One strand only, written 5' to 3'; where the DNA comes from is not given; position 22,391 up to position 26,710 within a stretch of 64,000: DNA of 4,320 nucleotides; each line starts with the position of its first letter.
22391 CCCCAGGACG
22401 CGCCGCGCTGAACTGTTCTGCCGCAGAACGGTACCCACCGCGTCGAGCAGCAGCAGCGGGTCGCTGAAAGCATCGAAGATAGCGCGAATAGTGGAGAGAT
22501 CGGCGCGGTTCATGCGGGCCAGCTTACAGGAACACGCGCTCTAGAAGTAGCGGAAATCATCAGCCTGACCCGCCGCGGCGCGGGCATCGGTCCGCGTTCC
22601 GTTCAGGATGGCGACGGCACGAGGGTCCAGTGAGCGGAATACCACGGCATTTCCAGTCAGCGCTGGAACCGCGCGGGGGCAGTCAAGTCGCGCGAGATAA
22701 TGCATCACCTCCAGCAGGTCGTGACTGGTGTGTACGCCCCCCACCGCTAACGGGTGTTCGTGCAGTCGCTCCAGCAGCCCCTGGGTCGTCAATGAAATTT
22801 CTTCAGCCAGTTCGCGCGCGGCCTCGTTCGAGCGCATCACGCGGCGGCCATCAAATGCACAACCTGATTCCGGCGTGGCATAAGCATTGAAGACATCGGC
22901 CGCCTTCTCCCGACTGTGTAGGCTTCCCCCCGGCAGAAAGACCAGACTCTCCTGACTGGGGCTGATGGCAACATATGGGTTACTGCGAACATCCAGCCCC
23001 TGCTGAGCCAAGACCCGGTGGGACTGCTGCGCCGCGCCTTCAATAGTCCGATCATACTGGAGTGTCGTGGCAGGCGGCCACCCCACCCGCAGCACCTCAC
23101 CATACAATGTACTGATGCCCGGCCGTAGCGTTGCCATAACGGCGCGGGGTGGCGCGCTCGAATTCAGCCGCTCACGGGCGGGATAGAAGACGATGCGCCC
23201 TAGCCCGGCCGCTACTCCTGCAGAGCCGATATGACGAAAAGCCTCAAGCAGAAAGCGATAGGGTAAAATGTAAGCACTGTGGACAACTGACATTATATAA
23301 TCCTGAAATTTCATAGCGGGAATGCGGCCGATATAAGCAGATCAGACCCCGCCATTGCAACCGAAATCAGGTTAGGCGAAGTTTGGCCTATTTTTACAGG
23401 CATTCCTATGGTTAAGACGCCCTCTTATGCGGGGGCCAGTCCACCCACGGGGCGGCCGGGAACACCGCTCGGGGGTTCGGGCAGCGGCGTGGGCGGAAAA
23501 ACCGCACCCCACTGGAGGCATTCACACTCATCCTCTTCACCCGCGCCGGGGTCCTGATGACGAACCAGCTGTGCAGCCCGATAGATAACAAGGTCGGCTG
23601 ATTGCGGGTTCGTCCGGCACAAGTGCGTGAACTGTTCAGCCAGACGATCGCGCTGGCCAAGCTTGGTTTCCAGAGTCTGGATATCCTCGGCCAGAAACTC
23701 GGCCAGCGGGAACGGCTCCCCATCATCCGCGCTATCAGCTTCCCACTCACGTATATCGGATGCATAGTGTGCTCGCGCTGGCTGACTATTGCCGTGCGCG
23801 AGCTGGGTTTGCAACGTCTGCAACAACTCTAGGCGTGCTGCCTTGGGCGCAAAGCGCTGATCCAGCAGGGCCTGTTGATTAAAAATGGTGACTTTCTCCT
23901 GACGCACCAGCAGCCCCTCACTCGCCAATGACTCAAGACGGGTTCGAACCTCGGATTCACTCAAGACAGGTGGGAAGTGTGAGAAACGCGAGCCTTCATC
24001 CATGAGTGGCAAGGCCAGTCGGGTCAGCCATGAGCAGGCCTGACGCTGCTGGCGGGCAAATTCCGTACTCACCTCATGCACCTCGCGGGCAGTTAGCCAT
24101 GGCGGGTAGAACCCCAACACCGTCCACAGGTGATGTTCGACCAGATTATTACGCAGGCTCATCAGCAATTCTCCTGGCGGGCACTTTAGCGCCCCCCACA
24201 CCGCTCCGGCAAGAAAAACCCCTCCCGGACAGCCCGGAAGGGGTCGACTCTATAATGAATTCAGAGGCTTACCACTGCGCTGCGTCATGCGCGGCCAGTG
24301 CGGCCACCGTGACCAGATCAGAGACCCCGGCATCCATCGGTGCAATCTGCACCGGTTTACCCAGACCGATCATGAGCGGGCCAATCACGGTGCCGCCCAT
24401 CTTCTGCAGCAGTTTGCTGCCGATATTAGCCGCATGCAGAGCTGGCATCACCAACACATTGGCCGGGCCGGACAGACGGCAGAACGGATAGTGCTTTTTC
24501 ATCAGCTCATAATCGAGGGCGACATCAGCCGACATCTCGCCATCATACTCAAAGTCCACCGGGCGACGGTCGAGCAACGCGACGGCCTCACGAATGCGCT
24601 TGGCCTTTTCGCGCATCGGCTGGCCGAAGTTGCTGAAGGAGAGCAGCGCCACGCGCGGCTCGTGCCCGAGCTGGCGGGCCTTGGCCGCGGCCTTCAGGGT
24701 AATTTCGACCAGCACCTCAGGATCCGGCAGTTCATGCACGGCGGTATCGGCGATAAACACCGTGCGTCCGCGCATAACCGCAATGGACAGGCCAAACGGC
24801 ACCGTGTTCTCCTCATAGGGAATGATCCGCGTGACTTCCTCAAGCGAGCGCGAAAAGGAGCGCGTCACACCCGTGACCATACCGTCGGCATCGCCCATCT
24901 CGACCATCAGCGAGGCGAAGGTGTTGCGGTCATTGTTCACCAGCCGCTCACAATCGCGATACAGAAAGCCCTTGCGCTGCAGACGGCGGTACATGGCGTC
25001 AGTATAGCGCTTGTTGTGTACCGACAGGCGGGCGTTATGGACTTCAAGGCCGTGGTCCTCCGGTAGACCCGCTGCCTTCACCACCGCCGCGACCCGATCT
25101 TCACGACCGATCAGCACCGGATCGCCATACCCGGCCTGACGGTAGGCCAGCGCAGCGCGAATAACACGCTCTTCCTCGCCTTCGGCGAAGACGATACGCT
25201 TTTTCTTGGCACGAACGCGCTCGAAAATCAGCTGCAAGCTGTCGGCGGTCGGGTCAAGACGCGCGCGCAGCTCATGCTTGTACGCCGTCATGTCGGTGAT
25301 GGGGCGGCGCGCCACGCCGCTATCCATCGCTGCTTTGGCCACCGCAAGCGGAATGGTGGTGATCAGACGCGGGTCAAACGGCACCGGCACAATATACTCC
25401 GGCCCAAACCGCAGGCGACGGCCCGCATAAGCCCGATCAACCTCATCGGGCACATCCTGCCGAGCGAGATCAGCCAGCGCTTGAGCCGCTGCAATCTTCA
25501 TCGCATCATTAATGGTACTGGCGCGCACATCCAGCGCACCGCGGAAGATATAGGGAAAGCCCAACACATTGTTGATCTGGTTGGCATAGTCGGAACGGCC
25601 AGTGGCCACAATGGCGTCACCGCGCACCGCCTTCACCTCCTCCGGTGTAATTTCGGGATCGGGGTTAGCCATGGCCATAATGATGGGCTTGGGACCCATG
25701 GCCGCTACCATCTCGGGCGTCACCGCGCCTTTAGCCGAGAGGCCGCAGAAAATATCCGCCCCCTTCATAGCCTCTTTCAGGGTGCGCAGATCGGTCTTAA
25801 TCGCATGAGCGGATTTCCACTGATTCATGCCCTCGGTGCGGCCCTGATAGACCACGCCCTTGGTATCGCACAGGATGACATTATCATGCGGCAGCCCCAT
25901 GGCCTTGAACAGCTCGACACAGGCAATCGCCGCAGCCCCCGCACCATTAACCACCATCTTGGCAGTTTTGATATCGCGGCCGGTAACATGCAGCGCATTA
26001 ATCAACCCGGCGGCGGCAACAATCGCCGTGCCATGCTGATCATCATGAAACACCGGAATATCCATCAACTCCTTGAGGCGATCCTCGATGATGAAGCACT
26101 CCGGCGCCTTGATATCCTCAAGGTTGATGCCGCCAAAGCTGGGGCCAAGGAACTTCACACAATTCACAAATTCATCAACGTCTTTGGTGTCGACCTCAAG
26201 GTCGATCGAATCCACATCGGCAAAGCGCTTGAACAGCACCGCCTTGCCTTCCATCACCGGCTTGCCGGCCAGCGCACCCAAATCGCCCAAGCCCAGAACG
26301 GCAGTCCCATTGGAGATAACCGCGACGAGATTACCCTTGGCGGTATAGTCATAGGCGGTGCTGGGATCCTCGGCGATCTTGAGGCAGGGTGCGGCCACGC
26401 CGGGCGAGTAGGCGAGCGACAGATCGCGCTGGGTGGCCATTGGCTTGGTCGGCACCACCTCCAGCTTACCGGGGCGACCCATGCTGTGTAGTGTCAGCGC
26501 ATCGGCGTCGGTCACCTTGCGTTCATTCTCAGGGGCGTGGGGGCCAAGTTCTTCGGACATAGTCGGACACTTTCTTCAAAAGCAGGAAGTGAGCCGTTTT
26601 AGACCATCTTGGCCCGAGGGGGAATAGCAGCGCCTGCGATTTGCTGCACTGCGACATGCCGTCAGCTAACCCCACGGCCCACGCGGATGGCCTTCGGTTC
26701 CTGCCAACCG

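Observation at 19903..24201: Three unassignable proteins framing a PhoR/PhoB-like two-component pair, with no pst genes nearby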

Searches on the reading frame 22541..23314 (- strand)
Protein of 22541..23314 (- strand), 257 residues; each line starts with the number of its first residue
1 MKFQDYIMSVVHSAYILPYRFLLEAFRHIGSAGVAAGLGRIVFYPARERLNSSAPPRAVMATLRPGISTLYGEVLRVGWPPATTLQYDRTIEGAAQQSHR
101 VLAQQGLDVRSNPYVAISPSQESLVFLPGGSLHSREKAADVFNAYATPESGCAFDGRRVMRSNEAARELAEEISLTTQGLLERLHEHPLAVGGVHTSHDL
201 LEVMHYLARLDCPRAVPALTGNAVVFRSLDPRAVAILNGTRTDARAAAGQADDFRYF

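Call 3: search_protein_families(library=pfam, proteins=[window:22541-23314:-], max_evalue=0.01)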
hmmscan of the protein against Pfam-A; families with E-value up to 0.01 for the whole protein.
window:22541-23314:- (257 aa): 0 families

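Call 6: search_protein_families(library=ncbifam, proteins=[window:22541-23314:-], max_evalue=0.1)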
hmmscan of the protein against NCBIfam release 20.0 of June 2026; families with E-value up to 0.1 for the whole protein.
window:22541-23314:- (257 aa): 0 families

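Call 7: find_homologous_proteins(query=window:22541-23314:-)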
Query window:22541-23314:- (257 aa): 1 proteins with E <= 0.001 among 3743 candidates.
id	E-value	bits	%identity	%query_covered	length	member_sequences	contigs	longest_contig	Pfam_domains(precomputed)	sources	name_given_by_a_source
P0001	1.7e-160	550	100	97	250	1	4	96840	-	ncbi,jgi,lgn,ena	-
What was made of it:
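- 22541..23293 (-): hyp257, a near-orphan ORF of 250 aa from ATG 23293. It lies 27 nt upstream of phoR and contains the His-rich segment. Only a self-match in the large protein database (call 7).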

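Call 11: find_encoding_contigs(protein=P0001, flank=10000)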
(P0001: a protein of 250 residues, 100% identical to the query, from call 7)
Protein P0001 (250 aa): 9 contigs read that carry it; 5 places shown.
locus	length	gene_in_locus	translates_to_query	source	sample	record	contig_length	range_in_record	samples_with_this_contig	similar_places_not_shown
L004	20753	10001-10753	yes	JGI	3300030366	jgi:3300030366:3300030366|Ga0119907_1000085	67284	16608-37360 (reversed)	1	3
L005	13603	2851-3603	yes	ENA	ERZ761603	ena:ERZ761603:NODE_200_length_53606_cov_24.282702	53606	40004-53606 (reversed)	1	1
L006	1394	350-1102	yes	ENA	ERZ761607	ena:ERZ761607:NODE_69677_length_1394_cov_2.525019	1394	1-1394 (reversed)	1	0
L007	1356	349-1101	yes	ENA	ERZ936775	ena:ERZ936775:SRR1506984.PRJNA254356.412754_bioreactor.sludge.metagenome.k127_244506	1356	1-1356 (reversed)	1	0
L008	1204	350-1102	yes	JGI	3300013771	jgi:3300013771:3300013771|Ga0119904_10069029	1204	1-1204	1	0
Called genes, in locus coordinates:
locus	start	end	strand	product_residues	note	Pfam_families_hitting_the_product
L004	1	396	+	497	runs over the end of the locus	PF00370:FGGY_N, PF02782:FGGY_C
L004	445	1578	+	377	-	-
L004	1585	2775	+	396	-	-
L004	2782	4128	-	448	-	PF06850:PHB_depo_C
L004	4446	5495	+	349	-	PF14088:DUF4268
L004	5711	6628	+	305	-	PF01435:Peptidase_M48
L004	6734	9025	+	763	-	PF00390:malic, PF03949:Malic_M, PF01515:PTA_PTB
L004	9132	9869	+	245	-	-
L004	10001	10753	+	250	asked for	-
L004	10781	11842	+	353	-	PF00512:HisKA, PF13581:HATPase_c_2 (weak), PF02518:HATPase_c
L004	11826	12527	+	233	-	PF00072:Response_reg, PF00486:Trans_reg_C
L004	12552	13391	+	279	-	-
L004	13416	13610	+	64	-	PF10276:zf-CHCC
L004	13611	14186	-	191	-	PF12710:HAD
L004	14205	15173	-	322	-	PF02353:CMAS, PF13489:Methyltransf_23, PF13847:Methyltransf_31 (weak), PF08241:Methyltransf_11 (weak), PF13649:Methyltransf_25 (weak)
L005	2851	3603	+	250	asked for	-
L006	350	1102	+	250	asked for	-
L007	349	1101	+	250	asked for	-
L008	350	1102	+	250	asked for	-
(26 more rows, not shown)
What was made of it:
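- Checked: The zf-CHCC assignment comes from the Pfam annotation of the identical contig (call 11).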

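Call 20: search_protein_families(library=phrogs, proteins=[window:22541-23314:-], max_evalue=0.1)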
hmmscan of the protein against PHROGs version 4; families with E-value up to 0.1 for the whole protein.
window:22541-23314:- (257 aa): 0 families

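Call 21: search_protein_families(library=padloc, proteins=[window:22541-23314:-], max_evalue=0.1)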
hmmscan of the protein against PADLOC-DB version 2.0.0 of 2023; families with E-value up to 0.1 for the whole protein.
window:22541-23314:- (257 aa): 0 families

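Call 59: search_protein_families(library=pfam, proteins=[window:22541-23293:-], max_evalue=1)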
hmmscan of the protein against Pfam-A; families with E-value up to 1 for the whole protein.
window:22541-23293:- (250 aa): 1 family
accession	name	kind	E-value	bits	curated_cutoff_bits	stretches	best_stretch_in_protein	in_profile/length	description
PF07026.16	DUF1317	-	0.19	12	22.3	1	133-167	12-46/60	Protein of unknown function (DUF1317)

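Call 69: search_solved_structures(query=window:22541-23293:-, max_evalue=10)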
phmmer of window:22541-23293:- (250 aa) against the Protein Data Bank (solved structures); distinct sequences matched with E-value up to 10: 0.

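Call 72: search_dna_similar(query=window:22541-23293:-, collection=plasmids, mode=protein, max_evalue=1, max_rows=8)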
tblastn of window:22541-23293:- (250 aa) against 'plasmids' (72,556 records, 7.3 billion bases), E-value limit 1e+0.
Records with a match: 5; places in all: 5; records where one place covers at least 80% of the query: 0.
Best place of each record, by identity: <60% 5.
By first word of the organism name: Salmonella 5.
By predicted mobility (MOB-suite, as given by PLSDB): conjugative 4; mobilizable 1.
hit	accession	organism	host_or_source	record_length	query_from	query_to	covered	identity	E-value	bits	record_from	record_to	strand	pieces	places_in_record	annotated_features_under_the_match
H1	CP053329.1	Salmonella enterica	Isolate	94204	42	78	15%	51.2%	6e-1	39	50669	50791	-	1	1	record has no annotation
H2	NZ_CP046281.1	Salmonella enterica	Homo sapiens,clinical isolate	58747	42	78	15%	51.2%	6e-1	39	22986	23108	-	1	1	traK: type-F conjugative transfer system secretin TraK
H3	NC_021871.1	Salmonella bongori N268-08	-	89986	42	78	15%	51.2%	9e-1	38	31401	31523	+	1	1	traK: type-F conjugative transfer system secretin TraK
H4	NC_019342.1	Salmonella sp. 14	reptile,fecal sample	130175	42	78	15%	51.2%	1e+0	38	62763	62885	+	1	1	traK: type-F conjugative transfer system secretin TraK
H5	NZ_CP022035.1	Salmonella enterica subsp. enterica serovar Onderstepoort ...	-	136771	42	78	15%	51.2%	1e+0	38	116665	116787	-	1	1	traK: type-F conjugative transfer system secretin TraK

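Call 81: find_related_loci(query=window:22541-23293:-, collection=viral_contigs, flank=5000)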
Query window:22541-23293:- (250 aa) in viral_contigs; peptide patterns used: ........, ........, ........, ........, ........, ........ (x = any residue, [..] = any of these).
36 stretches matched a pattern, but none encodes a relative of the query by tblastn (E <= 1e-3).

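Call 91: list_cluster_members(proteins=[P0001, P0002, P0003, P0004, P0008])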
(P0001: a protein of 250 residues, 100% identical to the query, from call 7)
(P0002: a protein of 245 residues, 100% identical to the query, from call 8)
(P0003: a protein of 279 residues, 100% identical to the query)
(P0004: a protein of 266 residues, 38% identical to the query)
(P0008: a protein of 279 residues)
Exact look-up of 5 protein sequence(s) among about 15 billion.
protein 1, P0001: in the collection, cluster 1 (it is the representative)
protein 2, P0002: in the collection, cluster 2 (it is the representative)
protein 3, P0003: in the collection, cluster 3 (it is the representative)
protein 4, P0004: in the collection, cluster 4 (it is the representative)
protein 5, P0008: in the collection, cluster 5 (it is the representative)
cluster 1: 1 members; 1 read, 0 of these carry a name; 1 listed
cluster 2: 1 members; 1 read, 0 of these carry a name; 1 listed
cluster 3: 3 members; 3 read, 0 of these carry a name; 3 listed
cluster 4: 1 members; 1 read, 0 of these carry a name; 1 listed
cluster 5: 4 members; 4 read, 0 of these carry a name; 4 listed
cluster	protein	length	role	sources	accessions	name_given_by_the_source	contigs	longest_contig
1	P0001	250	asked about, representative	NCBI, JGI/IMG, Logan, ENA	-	-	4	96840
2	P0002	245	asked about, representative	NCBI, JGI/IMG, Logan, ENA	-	-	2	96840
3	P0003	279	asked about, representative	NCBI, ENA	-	-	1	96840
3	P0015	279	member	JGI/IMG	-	-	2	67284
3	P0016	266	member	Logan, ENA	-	-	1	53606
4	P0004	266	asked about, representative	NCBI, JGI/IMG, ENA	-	-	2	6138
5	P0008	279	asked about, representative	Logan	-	-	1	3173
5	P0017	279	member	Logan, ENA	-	-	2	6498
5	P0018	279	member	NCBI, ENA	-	-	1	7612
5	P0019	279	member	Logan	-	-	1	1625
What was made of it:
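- Tried and rejected: The sources give no names for any of these proteins (call 91).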

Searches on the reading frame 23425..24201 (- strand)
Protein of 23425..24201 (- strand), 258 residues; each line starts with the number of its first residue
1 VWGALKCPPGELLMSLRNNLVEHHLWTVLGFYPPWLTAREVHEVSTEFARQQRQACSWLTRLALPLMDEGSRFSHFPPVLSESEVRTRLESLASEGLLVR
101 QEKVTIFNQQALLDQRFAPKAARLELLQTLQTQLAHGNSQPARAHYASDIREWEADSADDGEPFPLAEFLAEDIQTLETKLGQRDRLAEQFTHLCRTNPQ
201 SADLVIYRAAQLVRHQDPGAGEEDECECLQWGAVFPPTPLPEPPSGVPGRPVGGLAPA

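Call 3: search_protein_families(library=pfam, proteins=[window:23425-24201:-], max_evalue=0.01)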
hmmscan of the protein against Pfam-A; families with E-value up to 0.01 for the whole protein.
window:23425-24201:- (258 aa): 0 families

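Call 6: search_protein_families(library=ncbifam, proteins=[window:23425-24201:-], max_evalue=0.1)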
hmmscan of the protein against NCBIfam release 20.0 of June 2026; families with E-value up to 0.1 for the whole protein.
window:23425-24201:- (258 aa): 0 families

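Call 8: find_homologous_proteins(query=window:23425-24201:-)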
Query window:23425-24201:- (258 aa): 1 proteins with E <= 0.001 among 1548 candidates.
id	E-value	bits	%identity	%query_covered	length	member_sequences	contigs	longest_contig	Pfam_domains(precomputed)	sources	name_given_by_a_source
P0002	7.0e-162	555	100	95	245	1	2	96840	-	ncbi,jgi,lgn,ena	-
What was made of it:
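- No homologue in 5.8 billion protein clusters (calls 7, 8).
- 23425..24162 (-): hyp258, a true orphan ORF. It is 245 aa from ATG 24162; the open frame runs up to GTG 24201. It is acidic (pI 5.1) with a Pro-rich tail. Only a self-match among 5.8 billion protein clusters (call 8).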

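Call 20: search_protein_families(library=phrogs, proteins=[window:23425-24201:-], max_evalue=0.1)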
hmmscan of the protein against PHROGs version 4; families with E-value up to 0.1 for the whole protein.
window:23425-24201:- (258 aa): 0 families

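Call 21: search_protein_families(library=padloc, proteins=[window:23425-24201:-], max_evalue=0.1)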
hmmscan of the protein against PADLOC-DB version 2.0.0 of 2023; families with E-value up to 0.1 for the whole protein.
window:23425-24201:- (258 aa): 0 families

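Call 59: search_protein_families(library=pfam, proteins=[window:23425-24162:-], max_evalue=1)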
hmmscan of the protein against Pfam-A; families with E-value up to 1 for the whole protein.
window:23425-24162:- (245 aa): 0 families

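Call 70: search_solved_structures(query=window:23425-24162:-, max_evalue=10)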
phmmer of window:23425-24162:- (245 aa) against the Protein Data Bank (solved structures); distinct sequences matched with E-value up to 10: 1.
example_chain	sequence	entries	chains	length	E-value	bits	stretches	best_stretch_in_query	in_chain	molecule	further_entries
9e78_0r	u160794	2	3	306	0.035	17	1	78-162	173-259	CFAP143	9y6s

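Call 71: search_dna_similar(query=window:23425-24162:-, collection=plasmids, mode=protein, max_evalue=1, max_rows=8)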
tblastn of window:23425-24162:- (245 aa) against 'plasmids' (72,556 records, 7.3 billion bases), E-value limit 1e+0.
No match.

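Call 80: find_related_loci(query=window:23425-24162:-, collection=viral_contigs, flank=5000)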
Query window:23425-24162:- (245 aa) in viral_contigs; peptide patterns used: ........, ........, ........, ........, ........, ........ (x = any residue, [..] = any of these).
5 stretches matched a pattern, but none encodes a relative of the query by tblastn (E <= 1e-3).
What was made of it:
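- No matches in plasmid or viral collections (calls 71, 72, 80, 81).
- Tried and rejected: No relatives were found (calls 71, 72, 80, 81).
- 23425..24162 (-): No hits in Pfam, NCBIfam, PHROGs, PADLOC, plasmids or viral contigs, and only one chance-level PDB match (E 0.035) (calls 3, 6, 20, 21, 59, 70, 71, 80).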

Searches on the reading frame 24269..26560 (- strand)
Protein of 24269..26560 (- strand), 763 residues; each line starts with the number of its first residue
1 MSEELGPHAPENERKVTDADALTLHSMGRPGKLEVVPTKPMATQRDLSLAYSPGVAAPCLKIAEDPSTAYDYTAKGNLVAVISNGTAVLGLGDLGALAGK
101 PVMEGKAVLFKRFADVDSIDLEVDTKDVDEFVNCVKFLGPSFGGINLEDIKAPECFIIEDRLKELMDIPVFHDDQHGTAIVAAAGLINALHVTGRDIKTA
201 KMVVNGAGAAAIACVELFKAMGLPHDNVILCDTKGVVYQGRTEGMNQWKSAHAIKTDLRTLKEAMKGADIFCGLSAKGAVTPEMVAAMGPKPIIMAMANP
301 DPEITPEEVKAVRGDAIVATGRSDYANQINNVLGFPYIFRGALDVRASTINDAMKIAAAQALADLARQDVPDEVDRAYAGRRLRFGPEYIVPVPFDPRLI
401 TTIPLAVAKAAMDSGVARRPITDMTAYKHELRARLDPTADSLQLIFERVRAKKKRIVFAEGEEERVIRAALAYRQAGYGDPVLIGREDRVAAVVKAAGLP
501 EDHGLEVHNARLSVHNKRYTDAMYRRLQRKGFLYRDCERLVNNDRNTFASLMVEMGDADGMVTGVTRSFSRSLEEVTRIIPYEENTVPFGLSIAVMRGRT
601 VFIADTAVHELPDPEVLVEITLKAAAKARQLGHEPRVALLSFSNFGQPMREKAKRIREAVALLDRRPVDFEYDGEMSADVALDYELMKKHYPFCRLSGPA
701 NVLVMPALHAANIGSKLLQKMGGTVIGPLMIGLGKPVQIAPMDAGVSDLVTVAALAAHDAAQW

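Call 3: search_protein_families(library=pfam, proteins=[window:24269-26560:-], max_evalue=0.01)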
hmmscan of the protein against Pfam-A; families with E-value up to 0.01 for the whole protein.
window:24269-26560:- (763 aa): 3 families
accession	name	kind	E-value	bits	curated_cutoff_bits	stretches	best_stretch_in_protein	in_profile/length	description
PF01515.24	PTA_PTB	-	1.4e-86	291.2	24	1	443-757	4-319/319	Phosphate acetyl/butaryl transferase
PF00390.24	malic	-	4e-31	108.7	23.1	1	31-163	2-182/182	Malic enzyme, N-terminal domain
PF03949.21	Malic_M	-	3e-21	76.3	23.5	1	177-372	3-231/258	Malic enzyme, NAD binding domain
